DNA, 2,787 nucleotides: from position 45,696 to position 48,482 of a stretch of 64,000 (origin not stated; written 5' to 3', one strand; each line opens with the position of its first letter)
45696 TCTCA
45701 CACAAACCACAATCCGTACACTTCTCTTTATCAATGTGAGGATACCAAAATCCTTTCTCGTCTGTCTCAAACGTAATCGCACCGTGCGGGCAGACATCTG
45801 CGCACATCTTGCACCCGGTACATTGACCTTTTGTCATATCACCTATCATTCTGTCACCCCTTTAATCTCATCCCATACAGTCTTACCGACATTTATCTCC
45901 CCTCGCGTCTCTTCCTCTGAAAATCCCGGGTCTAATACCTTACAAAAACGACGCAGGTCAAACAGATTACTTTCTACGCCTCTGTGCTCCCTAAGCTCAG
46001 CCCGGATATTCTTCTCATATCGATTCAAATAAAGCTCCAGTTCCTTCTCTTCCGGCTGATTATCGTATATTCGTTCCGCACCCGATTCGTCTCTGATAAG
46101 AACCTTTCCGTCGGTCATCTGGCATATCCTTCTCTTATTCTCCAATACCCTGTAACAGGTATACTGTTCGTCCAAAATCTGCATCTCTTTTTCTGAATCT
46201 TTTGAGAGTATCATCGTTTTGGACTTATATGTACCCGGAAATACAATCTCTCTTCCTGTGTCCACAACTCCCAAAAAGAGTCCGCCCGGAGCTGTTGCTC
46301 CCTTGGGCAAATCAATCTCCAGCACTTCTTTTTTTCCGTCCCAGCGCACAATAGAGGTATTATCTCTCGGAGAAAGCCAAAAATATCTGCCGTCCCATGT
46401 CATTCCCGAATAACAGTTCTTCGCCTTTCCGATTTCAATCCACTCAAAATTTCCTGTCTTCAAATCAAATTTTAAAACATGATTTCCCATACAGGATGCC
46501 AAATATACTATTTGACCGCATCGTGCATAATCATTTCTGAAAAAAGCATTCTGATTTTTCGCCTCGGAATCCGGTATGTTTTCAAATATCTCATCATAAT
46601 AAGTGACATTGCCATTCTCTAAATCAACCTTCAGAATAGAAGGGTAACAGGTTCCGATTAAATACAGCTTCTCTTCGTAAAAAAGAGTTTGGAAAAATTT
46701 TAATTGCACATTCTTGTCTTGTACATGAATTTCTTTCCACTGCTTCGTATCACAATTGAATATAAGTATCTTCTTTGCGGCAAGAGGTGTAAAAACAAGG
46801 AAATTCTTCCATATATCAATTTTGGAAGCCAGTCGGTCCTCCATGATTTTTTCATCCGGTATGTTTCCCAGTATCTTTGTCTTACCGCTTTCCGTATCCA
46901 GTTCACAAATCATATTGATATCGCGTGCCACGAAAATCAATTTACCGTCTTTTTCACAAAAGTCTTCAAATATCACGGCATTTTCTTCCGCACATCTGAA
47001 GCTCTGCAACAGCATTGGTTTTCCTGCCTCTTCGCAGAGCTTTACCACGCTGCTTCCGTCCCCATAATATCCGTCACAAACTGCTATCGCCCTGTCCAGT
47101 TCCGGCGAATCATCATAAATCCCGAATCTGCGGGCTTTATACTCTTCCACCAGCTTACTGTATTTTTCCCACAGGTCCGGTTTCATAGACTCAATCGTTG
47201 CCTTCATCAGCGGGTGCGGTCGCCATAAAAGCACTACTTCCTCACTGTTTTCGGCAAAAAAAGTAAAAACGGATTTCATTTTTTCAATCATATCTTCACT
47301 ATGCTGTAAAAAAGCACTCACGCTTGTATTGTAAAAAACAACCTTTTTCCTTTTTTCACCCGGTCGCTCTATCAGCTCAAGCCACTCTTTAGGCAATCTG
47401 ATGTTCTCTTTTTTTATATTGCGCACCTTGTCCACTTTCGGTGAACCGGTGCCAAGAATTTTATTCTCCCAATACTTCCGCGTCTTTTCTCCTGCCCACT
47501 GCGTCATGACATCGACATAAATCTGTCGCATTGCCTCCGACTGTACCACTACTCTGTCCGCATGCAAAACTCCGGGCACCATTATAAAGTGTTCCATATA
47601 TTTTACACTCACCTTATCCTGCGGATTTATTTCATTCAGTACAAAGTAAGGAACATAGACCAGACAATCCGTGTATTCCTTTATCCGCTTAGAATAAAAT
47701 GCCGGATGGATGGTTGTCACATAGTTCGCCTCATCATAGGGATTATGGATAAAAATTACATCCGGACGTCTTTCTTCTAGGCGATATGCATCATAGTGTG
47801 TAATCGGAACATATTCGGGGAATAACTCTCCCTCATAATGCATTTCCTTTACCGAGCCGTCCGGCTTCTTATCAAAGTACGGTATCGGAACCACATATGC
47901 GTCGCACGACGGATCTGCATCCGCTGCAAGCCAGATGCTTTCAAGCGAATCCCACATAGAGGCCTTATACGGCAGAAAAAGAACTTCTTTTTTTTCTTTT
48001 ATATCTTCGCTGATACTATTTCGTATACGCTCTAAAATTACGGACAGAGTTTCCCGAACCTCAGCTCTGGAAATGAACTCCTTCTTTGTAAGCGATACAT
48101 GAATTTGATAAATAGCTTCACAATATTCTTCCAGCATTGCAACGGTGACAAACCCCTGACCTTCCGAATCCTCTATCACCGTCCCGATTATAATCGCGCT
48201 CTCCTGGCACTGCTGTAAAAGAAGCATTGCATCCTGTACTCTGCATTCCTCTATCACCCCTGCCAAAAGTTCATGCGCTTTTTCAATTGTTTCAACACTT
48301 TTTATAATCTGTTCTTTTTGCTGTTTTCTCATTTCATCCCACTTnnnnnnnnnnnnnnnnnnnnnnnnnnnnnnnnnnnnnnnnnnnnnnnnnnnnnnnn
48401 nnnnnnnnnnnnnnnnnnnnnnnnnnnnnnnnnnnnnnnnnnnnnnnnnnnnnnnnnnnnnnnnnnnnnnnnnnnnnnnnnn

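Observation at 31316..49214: Teichoic-acid-type chemistry wired into the flagellar late-gene string, with no export or priming genes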

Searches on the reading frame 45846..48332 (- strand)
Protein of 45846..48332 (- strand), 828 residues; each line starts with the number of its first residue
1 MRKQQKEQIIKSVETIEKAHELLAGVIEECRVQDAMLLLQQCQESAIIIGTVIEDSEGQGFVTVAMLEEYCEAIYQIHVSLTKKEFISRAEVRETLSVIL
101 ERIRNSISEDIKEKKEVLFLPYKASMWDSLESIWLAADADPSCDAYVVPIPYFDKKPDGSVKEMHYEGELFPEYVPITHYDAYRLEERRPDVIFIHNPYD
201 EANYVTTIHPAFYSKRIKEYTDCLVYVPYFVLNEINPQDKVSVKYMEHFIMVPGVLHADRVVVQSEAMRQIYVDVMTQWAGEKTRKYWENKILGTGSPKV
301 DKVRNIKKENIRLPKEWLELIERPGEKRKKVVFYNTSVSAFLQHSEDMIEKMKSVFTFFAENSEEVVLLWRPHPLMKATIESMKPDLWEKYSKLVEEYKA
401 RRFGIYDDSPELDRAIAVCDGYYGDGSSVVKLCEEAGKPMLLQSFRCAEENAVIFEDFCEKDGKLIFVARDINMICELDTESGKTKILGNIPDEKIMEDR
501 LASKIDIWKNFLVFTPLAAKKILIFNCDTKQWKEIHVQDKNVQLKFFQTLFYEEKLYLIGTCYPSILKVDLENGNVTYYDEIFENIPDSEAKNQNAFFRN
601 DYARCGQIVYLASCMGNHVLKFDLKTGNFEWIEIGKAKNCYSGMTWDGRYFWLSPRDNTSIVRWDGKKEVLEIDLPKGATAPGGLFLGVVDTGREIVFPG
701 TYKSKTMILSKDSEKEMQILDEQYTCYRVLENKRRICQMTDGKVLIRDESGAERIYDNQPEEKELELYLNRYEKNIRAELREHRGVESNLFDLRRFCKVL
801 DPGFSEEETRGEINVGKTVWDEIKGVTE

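Call 4: search_protein_families(library=pfam, proteins=[window:45846-48332:-])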
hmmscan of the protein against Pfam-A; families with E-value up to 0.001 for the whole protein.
window:45846-48332:- (828 aa): 0 families

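Call 9: search_protein_families(library=ncbifam, max_evalue=0.01, proteins=[window:45846-48332:-])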
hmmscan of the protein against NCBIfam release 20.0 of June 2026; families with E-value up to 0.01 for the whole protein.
window:45846-48332:- (828 aa): 0 families

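Call 10: search_protein_families(library=pfam, max_evalue=10, proteins=[window:45846-48332:-])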
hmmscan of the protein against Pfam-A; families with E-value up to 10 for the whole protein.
window:45846-48332:- (828 aa): 4 families
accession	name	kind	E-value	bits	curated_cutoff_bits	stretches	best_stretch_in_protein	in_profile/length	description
PF04464.20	Glyphos_transf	-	0.0084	15.5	22.1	1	257-382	134-245/367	CDP-Glycerol:Poly(glycerophosphate) glycerophosphotransferase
PF13439.12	Glyco_transf_4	-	0.014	15.9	28.5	1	183-274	66-150/170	Glycosyltransferase Family 4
PF12931.13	TPR_Sec16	-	0.17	12.1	22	1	68-131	228-288/298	Sec16 Sec23-binding domain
PF12095.13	CRR7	-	0.66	10.8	25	1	82-116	19-53/84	Protein CHLORORESPIRATORY REDUCTION 7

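Call 12: search_solved_structures(query=window:45846-48332:-, max_evalue=10, show_alignments=2)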
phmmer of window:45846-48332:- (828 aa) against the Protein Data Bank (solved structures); distinct sequences matched with E-value up to 10: 2.
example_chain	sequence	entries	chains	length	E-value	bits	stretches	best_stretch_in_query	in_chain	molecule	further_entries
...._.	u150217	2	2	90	1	10.6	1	36-118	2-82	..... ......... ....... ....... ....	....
5nkz_D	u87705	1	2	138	1.1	10.5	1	58-113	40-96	Peroxin 22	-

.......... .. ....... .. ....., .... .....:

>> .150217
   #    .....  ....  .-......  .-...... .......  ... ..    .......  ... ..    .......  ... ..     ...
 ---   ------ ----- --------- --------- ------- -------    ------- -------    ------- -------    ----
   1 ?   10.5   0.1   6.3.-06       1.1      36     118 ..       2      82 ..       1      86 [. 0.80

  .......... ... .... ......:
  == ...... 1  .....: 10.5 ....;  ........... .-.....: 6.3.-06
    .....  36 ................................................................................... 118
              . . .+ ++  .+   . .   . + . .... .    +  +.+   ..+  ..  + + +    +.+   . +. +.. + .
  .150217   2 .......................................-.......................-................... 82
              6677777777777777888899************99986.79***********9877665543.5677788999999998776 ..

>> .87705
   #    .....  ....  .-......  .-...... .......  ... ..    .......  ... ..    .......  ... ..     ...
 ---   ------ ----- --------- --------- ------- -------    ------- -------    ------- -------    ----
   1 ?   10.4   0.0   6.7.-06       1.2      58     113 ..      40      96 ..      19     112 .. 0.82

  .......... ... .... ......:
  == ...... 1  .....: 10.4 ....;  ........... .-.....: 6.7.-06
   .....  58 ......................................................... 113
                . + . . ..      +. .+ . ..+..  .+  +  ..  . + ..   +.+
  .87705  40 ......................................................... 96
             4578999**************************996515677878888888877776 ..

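Call 13: find_homologous_proteins(query=window:45846-48332:-)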
Query window:45846-48332:- (828 aa): 5998 proteins with E <= 0.001 among 8000 candidates; the best 120 are listed.
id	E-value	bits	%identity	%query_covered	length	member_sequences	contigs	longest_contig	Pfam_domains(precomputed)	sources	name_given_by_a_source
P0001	0.0e+0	1816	94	100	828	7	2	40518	-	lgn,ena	-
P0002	0.0e+0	1056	55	100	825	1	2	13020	-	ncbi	-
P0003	1.9e-283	961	51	100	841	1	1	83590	-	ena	-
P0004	4.1e-261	887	49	99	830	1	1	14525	-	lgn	-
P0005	9.7e-250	849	46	100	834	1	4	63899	-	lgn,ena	-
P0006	9.2e-247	839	57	75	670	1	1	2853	-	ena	-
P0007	2.3e-233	795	43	100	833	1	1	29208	-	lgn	-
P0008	5.1e-233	794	44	99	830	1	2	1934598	-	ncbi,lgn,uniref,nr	ncbi:hypothetical protein EDD76_107244 [Kineothrix alysoides]|uniref:CDP-glycerol:poly(Glycerophosph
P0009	3.6e-232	791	43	100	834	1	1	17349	-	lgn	-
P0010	1.2e-226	773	42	100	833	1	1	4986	-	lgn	-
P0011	5.1e-200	685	40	93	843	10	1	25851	-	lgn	-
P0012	5.0e-197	675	40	100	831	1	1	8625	-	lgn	-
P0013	8.7e-193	661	44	84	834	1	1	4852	-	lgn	-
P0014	9.9e-193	661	44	81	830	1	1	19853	-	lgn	-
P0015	1.2e-192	660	43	86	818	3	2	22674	-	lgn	-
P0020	3.6e-191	656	44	87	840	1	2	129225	PF04464.21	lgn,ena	-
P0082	5.2e-177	609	59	54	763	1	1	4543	PF04991.20,PF04464.21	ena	-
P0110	2.9e-174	600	41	86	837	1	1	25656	PF04464.21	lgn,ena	-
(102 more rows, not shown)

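Call 15: find_encoding_contigs(protein=P0008, flank=10000, max_places=2)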
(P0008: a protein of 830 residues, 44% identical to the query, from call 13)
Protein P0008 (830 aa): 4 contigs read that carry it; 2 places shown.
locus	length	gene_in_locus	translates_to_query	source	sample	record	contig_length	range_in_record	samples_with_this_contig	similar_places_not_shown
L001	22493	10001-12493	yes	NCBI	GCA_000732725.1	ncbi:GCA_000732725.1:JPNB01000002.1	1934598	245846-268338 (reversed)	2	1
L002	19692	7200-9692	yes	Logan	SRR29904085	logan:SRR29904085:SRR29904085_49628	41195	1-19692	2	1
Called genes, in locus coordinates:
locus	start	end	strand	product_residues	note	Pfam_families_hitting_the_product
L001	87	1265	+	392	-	PF13524:Glyco_trans_1_2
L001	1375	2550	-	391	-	PF01548:DEDD_Tnp_IS110, PF02371:Transposase_20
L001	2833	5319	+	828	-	PF00535:Glycos_transf_2, PF07021:MetW (faint), PF13489:Methyltransf_23, PF13847:Methyltransf_31, PF08241:Methyltransf_11, PF08242:Methyltransf_12, PF13649:Methyltransf_25 (weak), PF13524:Glyco_trans_1_2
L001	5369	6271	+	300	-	PF13649:Methyltransf_25 (faint), PF13489:Methyltransf_23, PF13847:Methyltransf_31, PF08241:Methyltransf_11 (weak), PF08242:Methyltransf_12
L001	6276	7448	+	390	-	PF27117:FliB_C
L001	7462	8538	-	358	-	PF00535:Glycos_transf_2, PF10111:Glyco_tranf_2_2 (weak), PF07719:TPR_2 (faint), PF13174:TPR_6 (faint), PF00515:TPR_1 (weak), PF13176:TPR_7 (faint), PF13181:TPR_8 (faint), PF13424:TPR_12 (faint)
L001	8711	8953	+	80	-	PF00535:Glycos_transf_2 (weak)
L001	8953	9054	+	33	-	-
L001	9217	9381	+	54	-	-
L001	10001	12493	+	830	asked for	-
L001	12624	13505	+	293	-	PF00248:Aldo_ket_red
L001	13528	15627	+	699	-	PF00037:Fer4 (faint), PF12797:Fer4_2 (faint), PF12837:Fer4_6 (faint), PF12838:Fer4_7, PF13183:Fer4_8 (faint), PF13187:Fer4_9 (weak), PF14697:Fer4_21 (weak), PF04432:FrhB_FdhB_C, +1 more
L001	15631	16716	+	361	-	PF04230:PS_pyruv_trans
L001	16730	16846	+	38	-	-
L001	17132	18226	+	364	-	PF04055:Radical_SAM, PF13353:Fer4_12 (weak)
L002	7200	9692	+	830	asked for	-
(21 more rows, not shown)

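Call 17: search_solved_structures(query=A1, max_evalue=10, show_alignments=2)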
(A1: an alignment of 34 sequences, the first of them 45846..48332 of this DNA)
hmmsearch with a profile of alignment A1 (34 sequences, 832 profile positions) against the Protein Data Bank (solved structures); distinct sequences matched with E-value up to 10: 2.
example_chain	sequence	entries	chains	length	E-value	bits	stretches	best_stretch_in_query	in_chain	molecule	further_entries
1nex_B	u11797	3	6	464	0.044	15.1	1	610-769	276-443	CDC4 protein | Cell division control protein 4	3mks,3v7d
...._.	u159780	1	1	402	1.2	10.4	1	513-617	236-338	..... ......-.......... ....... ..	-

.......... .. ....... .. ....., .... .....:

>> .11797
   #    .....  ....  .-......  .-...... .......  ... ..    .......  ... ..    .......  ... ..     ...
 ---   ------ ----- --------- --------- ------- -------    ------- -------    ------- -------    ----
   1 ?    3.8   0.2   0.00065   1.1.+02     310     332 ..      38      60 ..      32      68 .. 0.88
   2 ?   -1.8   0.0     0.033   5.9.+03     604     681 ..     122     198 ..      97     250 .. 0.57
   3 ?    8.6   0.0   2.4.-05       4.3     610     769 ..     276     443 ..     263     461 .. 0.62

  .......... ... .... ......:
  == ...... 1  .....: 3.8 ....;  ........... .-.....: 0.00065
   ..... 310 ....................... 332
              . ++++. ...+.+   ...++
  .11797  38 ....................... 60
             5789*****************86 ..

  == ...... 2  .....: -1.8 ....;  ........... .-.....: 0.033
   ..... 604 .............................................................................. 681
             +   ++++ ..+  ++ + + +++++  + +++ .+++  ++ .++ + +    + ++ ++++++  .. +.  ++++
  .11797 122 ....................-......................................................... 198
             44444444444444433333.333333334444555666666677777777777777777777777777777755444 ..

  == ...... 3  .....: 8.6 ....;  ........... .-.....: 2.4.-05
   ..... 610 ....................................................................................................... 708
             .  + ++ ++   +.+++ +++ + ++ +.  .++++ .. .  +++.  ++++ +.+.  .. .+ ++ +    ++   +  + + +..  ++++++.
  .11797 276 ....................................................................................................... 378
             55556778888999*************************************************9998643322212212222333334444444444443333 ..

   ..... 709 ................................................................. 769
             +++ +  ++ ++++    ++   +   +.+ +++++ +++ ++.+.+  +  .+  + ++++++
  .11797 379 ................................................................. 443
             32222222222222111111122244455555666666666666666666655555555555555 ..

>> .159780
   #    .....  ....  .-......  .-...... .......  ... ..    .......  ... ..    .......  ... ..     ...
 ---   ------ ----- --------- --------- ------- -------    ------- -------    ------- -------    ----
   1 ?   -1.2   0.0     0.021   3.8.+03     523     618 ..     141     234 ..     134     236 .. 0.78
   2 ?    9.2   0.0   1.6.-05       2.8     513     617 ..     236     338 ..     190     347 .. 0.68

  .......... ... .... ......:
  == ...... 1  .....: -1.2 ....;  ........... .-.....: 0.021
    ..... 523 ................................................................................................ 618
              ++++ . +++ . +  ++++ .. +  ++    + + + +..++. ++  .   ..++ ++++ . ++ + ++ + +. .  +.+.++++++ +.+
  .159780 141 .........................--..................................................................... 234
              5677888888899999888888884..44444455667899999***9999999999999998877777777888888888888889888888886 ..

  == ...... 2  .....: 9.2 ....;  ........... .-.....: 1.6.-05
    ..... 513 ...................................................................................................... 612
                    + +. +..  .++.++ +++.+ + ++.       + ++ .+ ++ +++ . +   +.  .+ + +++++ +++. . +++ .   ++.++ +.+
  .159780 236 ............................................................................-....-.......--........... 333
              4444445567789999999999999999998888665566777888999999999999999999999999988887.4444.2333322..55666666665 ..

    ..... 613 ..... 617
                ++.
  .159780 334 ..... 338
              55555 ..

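Call 18: find_encoding_contigs(protein=window:45846-48332:-, flank=10000, max_places=4)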
Protein window:45846-48332:- (828 aa): 2 contigs read that carry it; 2 places shown.
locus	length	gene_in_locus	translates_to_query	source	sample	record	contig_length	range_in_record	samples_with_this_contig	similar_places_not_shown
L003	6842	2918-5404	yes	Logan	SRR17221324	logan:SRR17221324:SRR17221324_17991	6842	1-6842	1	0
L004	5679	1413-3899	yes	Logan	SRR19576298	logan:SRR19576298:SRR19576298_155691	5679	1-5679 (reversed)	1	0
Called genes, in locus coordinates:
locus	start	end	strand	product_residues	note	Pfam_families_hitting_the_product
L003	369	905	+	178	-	-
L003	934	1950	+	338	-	-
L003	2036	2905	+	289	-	PF00248:Aldo_ket_red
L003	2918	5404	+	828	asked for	-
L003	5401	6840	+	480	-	?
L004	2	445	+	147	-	?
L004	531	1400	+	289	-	PF00248:Aldo_ket_red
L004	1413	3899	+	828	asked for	-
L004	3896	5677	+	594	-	?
